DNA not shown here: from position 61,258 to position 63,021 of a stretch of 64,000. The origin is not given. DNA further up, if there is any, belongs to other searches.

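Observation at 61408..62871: Orphan contractile-sheath homologue missing its N-terminal segment, with its start codon overlapping the stop of an L,D-transpeptidase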

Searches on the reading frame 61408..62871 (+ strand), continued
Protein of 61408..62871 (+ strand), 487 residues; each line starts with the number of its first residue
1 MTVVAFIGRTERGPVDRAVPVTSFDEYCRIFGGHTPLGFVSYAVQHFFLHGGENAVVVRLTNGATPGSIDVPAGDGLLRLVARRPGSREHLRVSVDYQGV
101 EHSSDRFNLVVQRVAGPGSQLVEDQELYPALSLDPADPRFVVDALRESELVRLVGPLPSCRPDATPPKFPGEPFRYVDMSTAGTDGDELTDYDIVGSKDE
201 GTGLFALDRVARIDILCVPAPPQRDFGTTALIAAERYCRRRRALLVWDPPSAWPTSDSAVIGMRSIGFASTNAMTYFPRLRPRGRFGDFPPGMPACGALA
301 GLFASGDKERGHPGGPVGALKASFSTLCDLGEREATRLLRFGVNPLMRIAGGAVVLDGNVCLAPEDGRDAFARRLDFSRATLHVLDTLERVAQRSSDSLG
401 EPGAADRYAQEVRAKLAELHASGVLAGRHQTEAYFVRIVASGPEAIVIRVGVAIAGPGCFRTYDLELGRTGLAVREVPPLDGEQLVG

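Call 71: predict_structure(alignment_id=A5)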
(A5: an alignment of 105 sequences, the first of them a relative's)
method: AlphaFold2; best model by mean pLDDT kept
length: 525 residues; sequences in the alignment: 105
mean_pLDDT: 85.4   pTM: 0.85
mean pLDDT of the five models: 85.4, 84.3, 83.8, 83.8, 83.7
residues with pLDDT >= 90: 324; 70-90: 128; 50-70: 31; < 50: 42
segments of 3 or more residues with pLDDT < 50: 1-13, 464-467, 505-525
pLDDT, mean of each block of 10 residues (from residue 1): 33 60 88 93 97 91 91 97 95 93 94 92 88 93 90 94 93 93 87 64 92 94 95 93 84 95 93 94 94 92 92 92 95 90 89 94 94 90 84 67 92 87 83 93 94 90 54 83 86 80 53 36 24
secondary structure, 60 per line:
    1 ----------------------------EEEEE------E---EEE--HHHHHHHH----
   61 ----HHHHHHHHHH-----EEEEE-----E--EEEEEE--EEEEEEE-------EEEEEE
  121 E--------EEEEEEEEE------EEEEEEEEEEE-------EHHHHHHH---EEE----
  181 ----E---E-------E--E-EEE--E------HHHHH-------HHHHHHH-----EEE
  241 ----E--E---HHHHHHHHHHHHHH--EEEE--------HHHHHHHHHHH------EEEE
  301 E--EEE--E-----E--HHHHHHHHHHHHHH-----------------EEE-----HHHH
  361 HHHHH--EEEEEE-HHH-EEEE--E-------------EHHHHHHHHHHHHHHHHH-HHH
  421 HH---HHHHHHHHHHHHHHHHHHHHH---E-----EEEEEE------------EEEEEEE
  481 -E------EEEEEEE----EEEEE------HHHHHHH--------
elements in order: E29-33 E44-46 H49-56 H65-74 E80-84 E93-98 E101-107 E115-121 E130-138 E145-155 H164-170 E174-176 E202-204 H214-218 H226-232 E238-240 H252-265 E268-271 H280-290 E297-301 E304-306 H318-331 E349-351 H357-365 E368-373 E379-382 H400-416 H418-422 H426-446 E456-461 E474-480 E489-495 E500-504 H511-517
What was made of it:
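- pLDDT is 33-60 for residues 1-27 and below 50 for residues 505-525 (call 71).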

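Call 72: search_protein_families(library=padloc, proteins=[window:61408-62871:+, P0121, P0036, P0265], max_evalue=0.01)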
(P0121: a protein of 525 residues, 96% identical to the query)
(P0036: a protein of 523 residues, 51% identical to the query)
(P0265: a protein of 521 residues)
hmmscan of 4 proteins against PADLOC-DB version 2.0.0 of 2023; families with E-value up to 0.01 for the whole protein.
window:61408-62871:+ (487 aa): 0 families

P0121 (525 aa): 0 families

P0036 (523 aa): 0 families

P0265 (521 aa): 0 families
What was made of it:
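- On Known anti-phage defence systems (PADLOC): No PADLOC family matched four family members (call 72).
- No PADLOC family matched (call 72).
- Tried and rejected: PADLOC found none (call 72).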

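Call 73: search_protein_families(library=pfam, proteins=[P0121, P0036, P0265, L090:7920-9497:+, L090:9513-10034:+], max_evalue=0.01)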
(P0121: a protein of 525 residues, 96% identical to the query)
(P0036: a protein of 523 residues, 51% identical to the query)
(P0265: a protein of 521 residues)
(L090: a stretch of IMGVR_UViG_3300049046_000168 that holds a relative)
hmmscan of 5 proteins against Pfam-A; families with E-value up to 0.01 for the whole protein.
P0121 (525 aa): 1 family
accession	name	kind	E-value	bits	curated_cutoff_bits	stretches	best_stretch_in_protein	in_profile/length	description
PF17482.7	Phage_sheath_1C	-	0.0012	19.3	26.9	1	396-454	5-65/104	Phage tail sheath C-terminal domain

P0036 (523 aa): 0 families

P0265 (521 aa): 0 families

L090:7920-9497:+ (526 aa): 2 families
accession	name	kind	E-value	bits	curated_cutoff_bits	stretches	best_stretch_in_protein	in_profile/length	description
PF17482.7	Phage_sheath_1C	-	4.2e-09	36.8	26.9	1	415-516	4-100/104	Phage tail sheath C-terminal domain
PF04984.19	Phage_sheath_1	-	4.2e-06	27.1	31.4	1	243-407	20-168/168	Phage tail sheath protein subtilisin-like domain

L090:9513-10034:+ (174 aa): 1 family
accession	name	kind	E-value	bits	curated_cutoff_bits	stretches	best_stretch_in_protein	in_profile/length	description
PF06841.18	Phage_T4_gp19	-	2.8e-46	157.1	28.2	1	15-157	1-134/134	T4-like virus tail tube protein gp19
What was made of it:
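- On Contractile sheath superfamily (phage tail, tailocin, eCIS or T6SS sheath; Pfam PF04984/PF17482): Other family members are also below the gathering score or unmatched (call 73).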

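Call 78: search_dna_similar(query=window:61408-62868:+, collection=phages, mode=protein, max_rows=8)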
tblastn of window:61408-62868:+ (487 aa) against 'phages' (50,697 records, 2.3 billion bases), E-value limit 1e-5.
Records with a match: 2; places in all: 2; records where one place covers at least 80% of the query: 0.
Best place of each record, by identity: <60% 2.
By first word of the organism name: Bacillus 2.
By host as written in the record: Bacillus cereus 2.
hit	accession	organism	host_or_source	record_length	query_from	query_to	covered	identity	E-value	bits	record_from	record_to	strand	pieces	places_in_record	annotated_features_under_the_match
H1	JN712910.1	Bacillus phage BCD7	Bacillus cereus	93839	2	281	57%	24.7%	3e-8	62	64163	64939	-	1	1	putative tail sheath protein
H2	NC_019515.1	Bacillus phage BCD7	Bacillus cereus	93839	2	281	57%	24.7%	3e-8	62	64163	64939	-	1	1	putative tail sheath protein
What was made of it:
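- Identity to any phage sheath in GenBank phages is at most 25% (call 78).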

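Call 79: search_dna_similar(query=window:61408-62868:+, collection=plasmids, mode=protein, max_rows=8)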
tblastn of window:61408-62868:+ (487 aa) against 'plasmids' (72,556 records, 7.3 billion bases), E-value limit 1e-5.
Records with a match: 19; places in all: 19; records where one place covers at least 80% of the query: 14.
Best place of each record, by identity: <60% 19.
By first word of the organism name: Streptomyces 5; Ensifer 4; Streptantibioticus 2; Ciceribacter 1; Novosphingobium 1; Kitasatospora 1; Mycobacterium 1; Deinococcus 1; Rhizobium 1; Cupriavidus 1; and 1 more.
By predicted mobility (MOB-suite, as given by PLSDB): non-mobilizable 10; mobilizable 5; conjugative 4.
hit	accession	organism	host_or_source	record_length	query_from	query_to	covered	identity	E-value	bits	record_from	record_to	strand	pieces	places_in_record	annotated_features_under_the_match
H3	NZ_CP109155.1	Streptomyces europaeiscabiei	-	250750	6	436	89%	32.8%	5e-30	132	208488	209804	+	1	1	phage tail sheath C-terminal domain-containing protein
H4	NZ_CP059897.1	Ciceribacter thiooxidans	mixed culture,soil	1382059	2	452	93%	27.4%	4e-21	104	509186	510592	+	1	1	none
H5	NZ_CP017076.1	Novosphingobium resinovorum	single cell,soil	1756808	3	437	89%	28.3%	1e-9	136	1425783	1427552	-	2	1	none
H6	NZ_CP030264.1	Ensifer adhaerens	Zea mays,whole organism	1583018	2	452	93%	27.1%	8e-21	103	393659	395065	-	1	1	none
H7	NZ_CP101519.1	Ensifer adhaerens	cell cuture,rhizosphere soil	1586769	2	452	93%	27.1%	8e-21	103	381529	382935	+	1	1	none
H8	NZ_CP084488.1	Ensifer adhaerens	cellculture,soil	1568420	2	452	93%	26.9%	2e-20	102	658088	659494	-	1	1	none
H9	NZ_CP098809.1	Ensifer adhaerens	whole organism,soil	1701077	2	452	93%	26.7%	5e-20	101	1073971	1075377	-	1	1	none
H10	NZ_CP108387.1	Streptomyces sp. NBC_01324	-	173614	3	465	95%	25.3%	1e-11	75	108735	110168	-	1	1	phage tail sheath family protein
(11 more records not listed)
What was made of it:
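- Closest known: Streptomyces coelicolor cytoplasmic CIS. Same: The closest plasmid-borne relative is a Streptomyces sheath at 33% identity (call 79).
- Tried and rejected: The best plasmid hit is a Streptomyces CIS sheath at 32.8% (calls 78, 79).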
